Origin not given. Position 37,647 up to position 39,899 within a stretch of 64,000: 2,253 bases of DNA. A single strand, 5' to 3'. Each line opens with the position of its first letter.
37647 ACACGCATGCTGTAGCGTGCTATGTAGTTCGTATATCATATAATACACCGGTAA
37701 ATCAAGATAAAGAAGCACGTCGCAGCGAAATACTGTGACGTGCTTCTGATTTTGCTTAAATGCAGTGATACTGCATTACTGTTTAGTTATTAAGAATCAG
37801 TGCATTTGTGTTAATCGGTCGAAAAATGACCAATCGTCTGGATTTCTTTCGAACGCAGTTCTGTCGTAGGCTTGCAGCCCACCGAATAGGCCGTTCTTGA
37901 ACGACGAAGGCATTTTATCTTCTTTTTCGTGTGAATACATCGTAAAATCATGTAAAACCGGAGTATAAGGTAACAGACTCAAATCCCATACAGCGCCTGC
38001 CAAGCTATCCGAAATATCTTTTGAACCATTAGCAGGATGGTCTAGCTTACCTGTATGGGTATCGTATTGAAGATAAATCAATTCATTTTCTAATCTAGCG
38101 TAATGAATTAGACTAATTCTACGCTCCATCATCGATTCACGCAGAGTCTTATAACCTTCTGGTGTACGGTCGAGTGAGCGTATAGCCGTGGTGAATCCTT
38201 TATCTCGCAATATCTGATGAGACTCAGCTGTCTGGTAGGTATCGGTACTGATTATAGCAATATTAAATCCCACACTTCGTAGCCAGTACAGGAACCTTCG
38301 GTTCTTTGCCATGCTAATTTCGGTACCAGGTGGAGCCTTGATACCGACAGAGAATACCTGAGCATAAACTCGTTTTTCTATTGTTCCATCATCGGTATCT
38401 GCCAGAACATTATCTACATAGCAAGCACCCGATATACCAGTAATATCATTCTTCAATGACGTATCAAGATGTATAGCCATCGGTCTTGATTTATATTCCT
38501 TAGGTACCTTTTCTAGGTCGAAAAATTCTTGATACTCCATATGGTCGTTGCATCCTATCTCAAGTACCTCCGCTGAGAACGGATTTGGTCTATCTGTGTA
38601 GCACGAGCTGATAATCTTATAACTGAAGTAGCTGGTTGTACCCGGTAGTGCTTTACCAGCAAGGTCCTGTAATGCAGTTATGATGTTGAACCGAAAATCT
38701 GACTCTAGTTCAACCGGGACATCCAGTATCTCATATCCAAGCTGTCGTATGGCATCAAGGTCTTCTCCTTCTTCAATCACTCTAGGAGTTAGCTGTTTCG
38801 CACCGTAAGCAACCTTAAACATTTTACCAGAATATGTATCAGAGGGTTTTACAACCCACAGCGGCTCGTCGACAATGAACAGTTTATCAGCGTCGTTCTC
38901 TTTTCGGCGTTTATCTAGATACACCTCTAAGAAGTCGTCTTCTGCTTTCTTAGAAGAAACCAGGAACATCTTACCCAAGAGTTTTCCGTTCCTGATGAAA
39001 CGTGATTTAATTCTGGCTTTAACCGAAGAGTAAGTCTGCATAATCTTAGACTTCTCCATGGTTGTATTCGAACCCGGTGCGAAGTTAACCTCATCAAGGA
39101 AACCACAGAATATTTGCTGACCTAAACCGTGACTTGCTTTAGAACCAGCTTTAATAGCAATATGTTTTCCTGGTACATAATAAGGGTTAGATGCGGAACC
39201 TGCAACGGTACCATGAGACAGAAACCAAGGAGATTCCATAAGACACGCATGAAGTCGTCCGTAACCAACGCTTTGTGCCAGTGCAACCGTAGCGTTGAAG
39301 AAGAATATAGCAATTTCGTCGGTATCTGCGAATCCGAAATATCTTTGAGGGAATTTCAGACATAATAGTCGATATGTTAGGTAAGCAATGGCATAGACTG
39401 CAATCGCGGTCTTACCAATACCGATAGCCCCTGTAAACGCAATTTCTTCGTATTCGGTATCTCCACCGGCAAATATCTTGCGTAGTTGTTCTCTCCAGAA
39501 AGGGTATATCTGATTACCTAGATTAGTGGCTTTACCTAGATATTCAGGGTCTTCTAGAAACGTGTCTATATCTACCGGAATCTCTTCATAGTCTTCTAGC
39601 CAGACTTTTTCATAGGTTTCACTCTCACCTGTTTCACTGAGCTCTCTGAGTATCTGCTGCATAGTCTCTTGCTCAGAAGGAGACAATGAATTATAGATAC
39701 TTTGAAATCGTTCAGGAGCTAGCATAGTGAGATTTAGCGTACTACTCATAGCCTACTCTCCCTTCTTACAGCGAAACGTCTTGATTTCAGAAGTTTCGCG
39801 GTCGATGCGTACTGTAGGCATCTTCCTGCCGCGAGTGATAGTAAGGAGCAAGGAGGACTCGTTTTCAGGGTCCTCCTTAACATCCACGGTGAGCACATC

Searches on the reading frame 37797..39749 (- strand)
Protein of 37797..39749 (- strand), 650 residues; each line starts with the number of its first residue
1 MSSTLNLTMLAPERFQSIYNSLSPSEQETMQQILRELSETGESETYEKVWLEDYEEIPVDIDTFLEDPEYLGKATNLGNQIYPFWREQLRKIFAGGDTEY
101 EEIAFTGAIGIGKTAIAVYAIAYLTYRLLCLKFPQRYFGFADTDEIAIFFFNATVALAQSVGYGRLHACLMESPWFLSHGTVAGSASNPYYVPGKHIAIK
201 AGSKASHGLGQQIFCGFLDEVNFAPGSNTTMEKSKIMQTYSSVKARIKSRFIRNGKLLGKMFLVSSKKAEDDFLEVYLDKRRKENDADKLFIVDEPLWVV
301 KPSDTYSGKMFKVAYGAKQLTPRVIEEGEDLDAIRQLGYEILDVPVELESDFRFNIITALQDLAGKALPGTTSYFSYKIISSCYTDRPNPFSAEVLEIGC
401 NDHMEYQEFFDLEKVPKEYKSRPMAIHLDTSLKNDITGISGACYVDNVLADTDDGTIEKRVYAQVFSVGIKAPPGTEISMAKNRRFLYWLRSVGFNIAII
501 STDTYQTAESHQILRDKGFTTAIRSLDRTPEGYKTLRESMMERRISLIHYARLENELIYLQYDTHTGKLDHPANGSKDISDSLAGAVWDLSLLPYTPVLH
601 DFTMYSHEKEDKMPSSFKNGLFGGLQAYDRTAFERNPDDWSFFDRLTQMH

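Call 14: search_dna_similar(query=window:37797-39749:-, collection=phages, mode=protein, max_rows=25)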
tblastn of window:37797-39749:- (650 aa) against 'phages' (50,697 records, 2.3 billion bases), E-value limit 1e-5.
Records with a match: 354; places in all: 362; records where one place covers at least 80% of the query: 304.
Best place of each record, by identity: <60% 354.
By first word of the organism name: Streptomyces 127; Gordonia 105; Vibrio 36; Rhizobium 16; Rhodococcus 15; Pseudomonas 13; Maribacter 8; Tsukamurella 6; Rhodobacter 5; Bacillus 4; and 14 more.
By host as written in the record: Gordonia terrae 3612 81; Streptomyces griseus ATCC 10137 52; Streptomyces lividans JI 1326 29; Streptomyces viridochromogenes DSM40736 12; - 11; Streptomyces sanglieri UNT16F27A 9; Maribacter forsetii DSM18668 8; Streptomyces mirabilis NRRL B-2400 7; and 79 more.
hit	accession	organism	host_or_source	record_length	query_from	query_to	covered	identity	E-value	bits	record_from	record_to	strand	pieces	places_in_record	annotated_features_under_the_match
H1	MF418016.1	Bacillus phage vB_BceM-HSE3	Bacillus cereus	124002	20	591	88%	41.6%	5e-68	450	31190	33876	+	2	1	putative terminase large subunit | intein splicing region protein | hypothetical protein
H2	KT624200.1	Bacillus phage SP-15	Bacillus subtilis W-23-S(r); Bacillus ...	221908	16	581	86%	40.0%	1e-80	404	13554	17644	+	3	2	putative terminase large subunit | holliday junction resolvase | hypothetical protein (x3)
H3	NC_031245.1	Bacillus phage SP-15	Bacillus subtilis W-23-S(r); Bacillus ...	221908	16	581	86%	40.0%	1e-80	404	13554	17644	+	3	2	putative terminase large subunit | holliday junction resolvase | hypothetical protein (x3)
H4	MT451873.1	Vibrio phage vB_VhaS-VHB1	Vibrio harveyi BYK0632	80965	48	590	84%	33.7%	8e-79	279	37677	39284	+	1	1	terminase large subunit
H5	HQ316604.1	Vibrio phage SIO-2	Vibrio sp. SWAT-3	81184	48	590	84%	33.7%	8e-79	279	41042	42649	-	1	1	hypothetical protein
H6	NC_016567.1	Vibrio phage SIO-2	Vibrio sp. SWAT-3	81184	48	590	84%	33.7%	8e-79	279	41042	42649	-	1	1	hypothetical protein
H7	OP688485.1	Escherichia phage EP_H11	Escherichia coli H11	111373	29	639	94%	29.9%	2e-54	207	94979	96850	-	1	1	hypothetical protein (x2)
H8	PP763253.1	Acinetobacter phage Ab1-TPeters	Acinetobacter baumannii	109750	34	591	86%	32.7%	3e-63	233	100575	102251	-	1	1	hypothetical protein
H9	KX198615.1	Vibrio phage vB_VhaS-a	Vibrio harveyi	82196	48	590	84%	33.6%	4e-81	286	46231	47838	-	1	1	hypothetical protein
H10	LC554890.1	Ralstonia phage RP13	Ralstonia solanacearum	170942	33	591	86%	32.5%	1e-66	243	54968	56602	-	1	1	hypothetical protein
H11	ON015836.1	Vibrio phage Vpas_PP24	Vibrio parahaemolyticus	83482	48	590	84%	33.3%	3e-78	278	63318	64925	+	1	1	hypothetical protein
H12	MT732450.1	Maribacter phage Colly_1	Maribacter forsetii DSM18668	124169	19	590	88%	31.5%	8e-72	259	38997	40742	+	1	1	terminase large subunit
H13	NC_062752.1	Maribacter phage Colly_1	Maribacter forsetii DSM18668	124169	19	590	88%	31.5%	8e-72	259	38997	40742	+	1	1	terminase large subunit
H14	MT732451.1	Maribacter phage Molly_1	Maribacter forsetii DSM18668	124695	19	590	88%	31.5%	8e-72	259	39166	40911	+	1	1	terminase large subunit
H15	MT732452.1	Maribacter phage Molly_2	Maribacter forsetii DSM18668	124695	19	590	88%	31.5%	8e-72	259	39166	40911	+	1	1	terminase large subunit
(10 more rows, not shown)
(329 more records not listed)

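Call 17: find_related_loci(query=window:37797-39749:-, collection=viral_contigs, flank=10000)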
Query window:37797-39749:- (650 aa) in viral_contigs; peptide patterns used: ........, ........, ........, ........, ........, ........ (x = any residue, [..] = any of these).
21 stretches matched a pattern; 10 encode a relative of the query (tblastn E <= 1e-3); 9 distinct loci.
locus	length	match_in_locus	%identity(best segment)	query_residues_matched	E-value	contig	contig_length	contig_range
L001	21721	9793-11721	94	1-643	0e+0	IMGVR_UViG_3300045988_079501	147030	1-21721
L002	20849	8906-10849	86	1-649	0e+0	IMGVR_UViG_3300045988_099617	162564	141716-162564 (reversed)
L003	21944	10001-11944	86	1-649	0e+0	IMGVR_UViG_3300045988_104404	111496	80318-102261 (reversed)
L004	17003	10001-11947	82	1-649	0e+0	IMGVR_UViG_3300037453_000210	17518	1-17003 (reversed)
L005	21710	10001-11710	95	6-575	0e+0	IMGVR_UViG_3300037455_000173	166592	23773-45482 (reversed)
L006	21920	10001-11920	87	1-641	0e+0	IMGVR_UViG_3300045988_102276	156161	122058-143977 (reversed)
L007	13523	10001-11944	86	1-649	0e+0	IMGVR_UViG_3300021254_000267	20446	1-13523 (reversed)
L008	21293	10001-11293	85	218-649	0e+0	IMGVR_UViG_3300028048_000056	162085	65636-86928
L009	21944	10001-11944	86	1-649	0e+0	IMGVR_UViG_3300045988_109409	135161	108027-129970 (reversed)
